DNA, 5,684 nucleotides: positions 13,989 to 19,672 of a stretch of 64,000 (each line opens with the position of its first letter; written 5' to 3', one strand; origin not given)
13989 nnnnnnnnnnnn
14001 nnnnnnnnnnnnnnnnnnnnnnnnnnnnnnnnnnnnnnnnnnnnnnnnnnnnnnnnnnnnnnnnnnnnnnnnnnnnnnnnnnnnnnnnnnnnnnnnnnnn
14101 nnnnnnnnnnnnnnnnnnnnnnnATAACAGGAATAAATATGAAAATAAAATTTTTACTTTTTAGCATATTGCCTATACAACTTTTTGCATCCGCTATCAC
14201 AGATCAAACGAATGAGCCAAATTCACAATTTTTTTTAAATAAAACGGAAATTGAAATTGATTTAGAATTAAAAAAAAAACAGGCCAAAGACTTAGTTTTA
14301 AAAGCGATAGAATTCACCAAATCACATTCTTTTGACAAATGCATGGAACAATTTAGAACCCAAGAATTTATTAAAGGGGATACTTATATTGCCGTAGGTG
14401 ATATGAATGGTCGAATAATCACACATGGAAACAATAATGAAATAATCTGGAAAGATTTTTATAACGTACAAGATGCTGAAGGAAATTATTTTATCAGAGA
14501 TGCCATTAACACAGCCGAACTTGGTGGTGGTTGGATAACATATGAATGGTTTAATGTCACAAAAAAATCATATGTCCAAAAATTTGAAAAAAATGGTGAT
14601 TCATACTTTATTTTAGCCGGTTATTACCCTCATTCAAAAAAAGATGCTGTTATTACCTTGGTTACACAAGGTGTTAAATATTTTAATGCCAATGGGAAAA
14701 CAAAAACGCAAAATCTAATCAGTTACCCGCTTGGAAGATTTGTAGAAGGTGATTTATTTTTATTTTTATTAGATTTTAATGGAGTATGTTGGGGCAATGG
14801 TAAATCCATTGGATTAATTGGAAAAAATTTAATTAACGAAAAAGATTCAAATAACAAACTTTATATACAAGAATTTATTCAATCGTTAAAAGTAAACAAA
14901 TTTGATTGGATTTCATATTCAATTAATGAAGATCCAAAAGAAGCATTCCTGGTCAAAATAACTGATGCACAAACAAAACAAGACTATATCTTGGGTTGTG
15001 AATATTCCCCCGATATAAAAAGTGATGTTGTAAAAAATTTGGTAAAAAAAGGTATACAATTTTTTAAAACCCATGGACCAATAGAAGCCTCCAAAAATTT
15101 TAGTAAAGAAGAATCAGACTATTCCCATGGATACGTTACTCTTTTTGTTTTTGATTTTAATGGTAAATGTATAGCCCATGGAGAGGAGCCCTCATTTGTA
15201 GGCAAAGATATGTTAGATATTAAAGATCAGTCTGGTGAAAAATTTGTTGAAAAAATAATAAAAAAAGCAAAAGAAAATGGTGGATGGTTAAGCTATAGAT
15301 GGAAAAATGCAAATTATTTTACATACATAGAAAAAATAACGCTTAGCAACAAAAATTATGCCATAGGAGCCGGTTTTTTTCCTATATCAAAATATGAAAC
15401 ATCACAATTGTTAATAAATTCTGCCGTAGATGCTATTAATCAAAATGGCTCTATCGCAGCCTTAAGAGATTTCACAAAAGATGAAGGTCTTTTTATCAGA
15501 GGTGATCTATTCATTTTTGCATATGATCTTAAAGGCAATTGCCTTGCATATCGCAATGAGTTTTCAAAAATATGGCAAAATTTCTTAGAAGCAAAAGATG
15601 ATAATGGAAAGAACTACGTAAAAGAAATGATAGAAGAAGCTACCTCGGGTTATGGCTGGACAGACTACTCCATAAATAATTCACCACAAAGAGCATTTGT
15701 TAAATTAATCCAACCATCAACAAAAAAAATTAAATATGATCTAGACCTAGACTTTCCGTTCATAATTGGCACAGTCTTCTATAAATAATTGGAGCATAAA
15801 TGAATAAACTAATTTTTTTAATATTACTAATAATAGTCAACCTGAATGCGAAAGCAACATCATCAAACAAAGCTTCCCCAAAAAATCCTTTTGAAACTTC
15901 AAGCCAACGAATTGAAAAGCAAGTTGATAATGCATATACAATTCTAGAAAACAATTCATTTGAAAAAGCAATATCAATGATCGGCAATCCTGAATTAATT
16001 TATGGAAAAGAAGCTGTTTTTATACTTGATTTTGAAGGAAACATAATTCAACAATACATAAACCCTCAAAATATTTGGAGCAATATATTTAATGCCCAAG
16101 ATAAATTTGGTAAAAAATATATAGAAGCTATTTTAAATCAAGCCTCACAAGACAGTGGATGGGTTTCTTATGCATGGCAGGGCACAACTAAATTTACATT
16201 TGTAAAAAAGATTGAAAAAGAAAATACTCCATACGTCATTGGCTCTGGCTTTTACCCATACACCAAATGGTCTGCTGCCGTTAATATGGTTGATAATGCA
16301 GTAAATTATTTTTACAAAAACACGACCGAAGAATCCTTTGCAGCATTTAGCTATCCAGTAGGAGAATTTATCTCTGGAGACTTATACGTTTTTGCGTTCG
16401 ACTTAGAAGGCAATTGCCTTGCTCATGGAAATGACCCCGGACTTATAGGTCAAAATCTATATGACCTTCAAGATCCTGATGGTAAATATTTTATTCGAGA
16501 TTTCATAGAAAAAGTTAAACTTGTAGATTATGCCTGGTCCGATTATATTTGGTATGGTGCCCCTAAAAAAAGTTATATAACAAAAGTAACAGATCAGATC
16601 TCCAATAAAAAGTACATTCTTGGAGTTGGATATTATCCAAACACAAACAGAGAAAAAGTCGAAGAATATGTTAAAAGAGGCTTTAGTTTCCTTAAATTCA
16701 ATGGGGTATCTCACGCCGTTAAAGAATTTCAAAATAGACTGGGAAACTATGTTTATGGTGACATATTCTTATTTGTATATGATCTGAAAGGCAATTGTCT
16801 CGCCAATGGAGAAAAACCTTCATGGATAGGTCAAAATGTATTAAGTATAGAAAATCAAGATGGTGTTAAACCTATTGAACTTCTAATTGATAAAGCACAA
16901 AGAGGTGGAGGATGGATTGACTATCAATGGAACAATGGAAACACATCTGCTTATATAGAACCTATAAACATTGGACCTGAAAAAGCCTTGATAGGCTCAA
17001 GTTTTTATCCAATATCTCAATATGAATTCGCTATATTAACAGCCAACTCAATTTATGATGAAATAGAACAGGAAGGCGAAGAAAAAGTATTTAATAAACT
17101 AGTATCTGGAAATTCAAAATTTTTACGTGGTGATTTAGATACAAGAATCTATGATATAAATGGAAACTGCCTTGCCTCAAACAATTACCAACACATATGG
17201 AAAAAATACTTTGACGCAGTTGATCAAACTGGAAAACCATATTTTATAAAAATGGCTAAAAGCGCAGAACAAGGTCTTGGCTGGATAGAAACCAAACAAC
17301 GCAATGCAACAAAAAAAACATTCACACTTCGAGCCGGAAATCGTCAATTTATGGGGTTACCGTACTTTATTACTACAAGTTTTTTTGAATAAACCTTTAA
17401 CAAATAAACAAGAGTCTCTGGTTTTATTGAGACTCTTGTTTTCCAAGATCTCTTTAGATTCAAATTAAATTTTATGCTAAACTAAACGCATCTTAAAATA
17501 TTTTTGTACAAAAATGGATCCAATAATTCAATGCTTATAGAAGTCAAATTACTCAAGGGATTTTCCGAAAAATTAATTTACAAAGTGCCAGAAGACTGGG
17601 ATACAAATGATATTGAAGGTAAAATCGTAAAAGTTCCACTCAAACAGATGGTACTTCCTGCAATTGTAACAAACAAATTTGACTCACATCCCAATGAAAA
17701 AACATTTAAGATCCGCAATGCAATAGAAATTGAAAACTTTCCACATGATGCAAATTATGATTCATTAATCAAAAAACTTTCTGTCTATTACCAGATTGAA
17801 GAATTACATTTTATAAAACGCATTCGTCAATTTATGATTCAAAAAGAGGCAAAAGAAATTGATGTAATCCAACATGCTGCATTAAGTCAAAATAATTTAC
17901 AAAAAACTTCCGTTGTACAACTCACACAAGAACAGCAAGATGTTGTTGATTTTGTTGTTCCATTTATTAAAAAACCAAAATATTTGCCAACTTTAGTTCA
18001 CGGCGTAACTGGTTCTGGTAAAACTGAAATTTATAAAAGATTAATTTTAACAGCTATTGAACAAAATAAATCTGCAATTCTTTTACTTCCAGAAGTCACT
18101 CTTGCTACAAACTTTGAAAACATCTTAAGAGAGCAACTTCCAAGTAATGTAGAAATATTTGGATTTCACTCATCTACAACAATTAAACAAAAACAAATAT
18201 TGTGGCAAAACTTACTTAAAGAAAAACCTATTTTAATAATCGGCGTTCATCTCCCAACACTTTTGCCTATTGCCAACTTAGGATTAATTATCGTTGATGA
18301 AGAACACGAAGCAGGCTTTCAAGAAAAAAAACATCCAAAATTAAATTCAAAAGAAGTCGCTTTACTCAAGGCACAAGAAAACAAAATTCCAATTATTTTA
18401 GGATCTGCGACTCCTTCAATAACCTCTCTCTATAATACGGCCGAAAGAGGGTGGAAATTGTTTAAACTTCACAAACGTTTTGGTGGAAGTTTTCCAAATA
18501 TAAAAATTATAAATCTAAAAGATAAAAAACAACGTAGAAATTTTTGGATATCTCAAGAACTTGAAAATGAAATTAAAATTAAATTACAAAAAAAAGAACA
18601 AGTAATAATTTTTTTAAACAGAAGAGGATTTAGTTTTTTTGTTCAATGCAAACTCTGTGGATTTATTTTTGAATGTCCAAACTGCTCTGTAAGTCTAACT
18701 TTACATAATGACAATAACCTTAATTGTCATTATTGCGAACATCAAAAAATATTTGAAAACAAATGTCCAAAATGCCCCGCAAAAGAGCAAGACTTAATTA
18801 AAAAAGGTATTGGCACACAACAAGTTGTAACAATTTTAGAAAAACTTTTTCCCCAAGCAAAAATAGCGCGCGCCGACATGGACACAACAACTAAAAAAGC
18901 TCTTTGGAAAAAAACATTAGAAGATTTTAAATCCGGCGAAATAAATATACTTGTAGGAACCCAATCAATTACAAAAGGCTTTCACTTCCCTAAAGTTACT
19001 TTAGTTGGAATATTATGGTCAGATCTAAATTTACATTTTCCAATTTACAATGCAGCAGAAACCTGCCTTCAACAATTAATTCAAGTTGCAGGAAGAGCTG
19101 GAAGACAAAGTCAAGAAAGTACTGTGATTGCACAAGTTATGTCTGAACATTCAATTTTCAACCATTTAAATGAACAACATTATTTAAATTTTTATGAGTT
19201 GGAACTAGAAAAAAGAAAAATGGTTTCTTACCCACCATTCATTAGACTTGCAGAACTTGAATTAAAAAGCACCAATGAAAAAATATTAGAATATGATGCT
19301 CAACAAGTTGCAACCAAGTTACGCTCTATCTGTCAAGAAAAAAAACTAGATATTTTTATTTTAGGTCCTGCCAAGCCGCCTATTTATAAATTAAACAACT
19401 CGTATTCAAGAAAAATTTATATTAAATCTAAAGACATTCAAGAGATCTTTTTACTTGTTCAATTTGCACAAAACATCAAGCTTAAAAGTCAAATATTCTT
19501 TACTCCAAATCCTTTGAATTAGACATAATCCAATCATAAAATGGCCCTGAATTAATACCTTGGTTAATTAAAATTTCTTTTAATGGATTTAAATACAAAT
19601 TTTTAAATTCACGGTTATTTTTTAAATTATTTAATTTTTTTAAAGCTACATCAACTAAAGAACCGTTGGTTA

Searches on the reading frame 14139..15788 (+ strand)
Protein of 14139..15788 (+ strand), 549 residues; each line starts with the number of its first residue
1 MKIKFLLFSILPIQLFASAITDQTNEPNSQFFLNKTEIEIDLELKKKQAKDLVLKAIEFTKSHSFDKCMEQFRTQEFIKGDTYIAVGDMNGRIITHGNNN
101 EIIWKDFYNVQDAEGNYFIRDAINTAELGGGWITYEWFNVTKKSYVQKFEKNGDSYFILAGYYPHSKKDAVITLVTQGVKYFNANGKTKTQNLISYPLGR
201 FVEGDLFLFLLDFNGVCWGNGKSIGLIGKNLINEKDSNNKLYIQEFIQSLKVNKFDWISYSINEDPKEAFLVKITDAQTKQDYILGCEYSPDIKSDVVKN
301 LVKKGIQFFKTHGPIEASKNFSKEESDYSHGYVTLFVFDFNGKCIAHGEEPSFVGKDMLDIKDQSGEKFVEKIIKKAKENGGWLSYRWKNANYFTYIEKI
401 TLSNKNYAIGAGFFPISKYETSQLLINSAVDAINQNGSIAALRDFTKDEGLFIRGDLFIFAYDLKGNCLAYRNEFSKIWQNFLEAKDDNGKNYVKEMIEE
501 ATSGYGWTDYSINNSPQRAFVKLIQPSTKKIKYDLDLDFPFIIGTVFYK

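Call 14: search_protein_families(library=ncbifam, proteins=[window:14139-15788:+])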
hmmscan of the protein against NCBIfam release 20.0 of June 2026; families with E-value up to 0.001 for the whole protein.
window:14139-15788:+ (549 aa): 2 families
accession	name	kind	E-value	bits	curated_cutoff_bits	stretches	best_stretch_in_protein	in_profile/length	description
NF052443.1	SensHisKinMctS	equivalog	7.1e-24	83.9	700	3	331-401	95-163/457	two-component system sensor histidine kinase MctS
NF058645.1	MCPCtpMPsAe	equivalog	2.2e-13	49.8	900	0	37-145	52-159/558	methyl-accepting chemotaxis protein CtpM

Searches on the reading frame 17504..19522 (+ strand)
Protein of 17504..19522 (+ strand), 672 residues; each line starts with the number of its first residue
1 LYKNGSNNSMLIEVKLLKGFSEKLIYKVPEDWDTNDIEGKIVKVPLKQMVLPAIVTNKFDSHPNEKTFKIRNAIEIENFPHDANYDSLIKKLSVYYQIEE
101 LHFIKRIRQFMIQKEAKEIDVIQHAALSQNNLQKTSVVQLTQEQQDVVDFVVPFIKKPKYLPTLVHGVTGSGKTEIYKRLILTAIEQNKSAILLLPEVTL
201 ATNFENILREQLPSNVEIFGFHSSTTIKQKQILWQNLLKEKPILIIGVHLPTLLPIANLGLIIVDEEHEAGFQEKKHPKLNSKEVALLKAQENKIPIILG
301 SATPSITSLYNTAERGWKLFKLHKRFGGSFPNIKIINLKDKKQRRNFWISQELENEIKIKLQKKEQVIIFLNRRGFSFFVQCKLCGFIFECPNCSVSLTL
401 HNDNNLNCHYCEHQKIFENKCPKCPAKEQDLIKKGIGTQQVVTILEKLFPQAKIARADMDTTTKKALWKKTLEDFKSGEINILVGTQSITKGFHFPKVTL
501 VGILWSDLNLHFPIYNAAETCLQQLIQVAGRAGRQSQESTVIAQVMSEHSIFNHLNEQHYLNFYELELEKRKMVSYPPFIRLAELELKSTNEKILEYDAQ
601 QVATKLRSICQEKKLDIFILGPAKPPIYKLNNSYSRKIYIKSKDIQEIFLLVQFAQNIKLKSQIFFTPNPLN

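Call 14: search_protein_families(library=ncbifam, proteins=[window:17504-19522:+])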
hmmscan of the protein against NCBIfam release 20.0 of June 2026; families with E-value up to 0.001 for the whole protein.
window:17504-19522:+ (672 aa): 26 families (the best 25 are shown)
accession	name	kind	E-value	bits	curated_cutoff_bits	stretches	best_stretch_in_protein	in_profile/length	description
NF004066.1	PRK05580.1-3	equivalog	4.6e-160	534.5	813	2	117-652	229-761/788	primosomal protein N'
TIGR00595.1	priA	equivalog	9.1e-142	473.2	230.35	1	164-655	1-489/509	replication restart helicase PriA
NF004067.0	PRK05580.1-4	equivalog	7.6e-129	431.2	763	1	109-653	175-710/737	primosomal protein N'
NF004070.0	PRK05580.2-2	equivalog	1.7e-125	419.9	921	1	121-661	178-714/729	primosomal protein N'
NF004068.0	PRK05580.1-5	equivalog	4.9e-123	411.9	1249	1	75-643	199-759/795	primosomal protein N'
NF004069.0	PRK05580.2-1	equivalog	2.8e-114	382.8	767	1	15-657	7-599/612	primosomal protein N'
NF004065.0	PRK05580.1-1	equivalog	4.1e-112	375.7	858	1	93-654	149-706/731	primosomal protein N'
NF004072.0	PRK05580.2-4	equivalog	1.9e-111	373.4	1030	1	24-644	16-615/648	primosomal protein N'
NF004071.0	PRK05580.2-3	equivalog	1.2e-102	344.2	1105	1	134-662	196-721/735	primosomal protein N'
NF011453.0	PRK14873.1-3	equivalog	8.8e-24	83.6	812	1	183-589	194-580/653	primosome assembly protein PriA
TIGR00580.2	mfd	equivalog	2.7e-23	82.4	800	2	113-296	407-593/907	transcription-repair coupling factor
NF008165.0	PRK10917.1-3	equivalog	3.4e-21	75.4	711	2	72-277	198-405/692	ATP-dependent DNA helicase RecG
TIGR00643.1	recG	equivalog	1.2e-19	70.5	659.4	2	55-304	150-396/629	ATP-dependent DNA helicase RecG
NF008170.0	PRK10917.2-4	equivalog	2.2e-18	65.6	975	1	70-288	332-552/826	ATP-dependent DNA helicase RecG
NF008168.0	PRK10917.2-2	equivalog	2.5e-16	59.2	718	1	65-276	293-505/795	ATP-dependent DNA helicase RecG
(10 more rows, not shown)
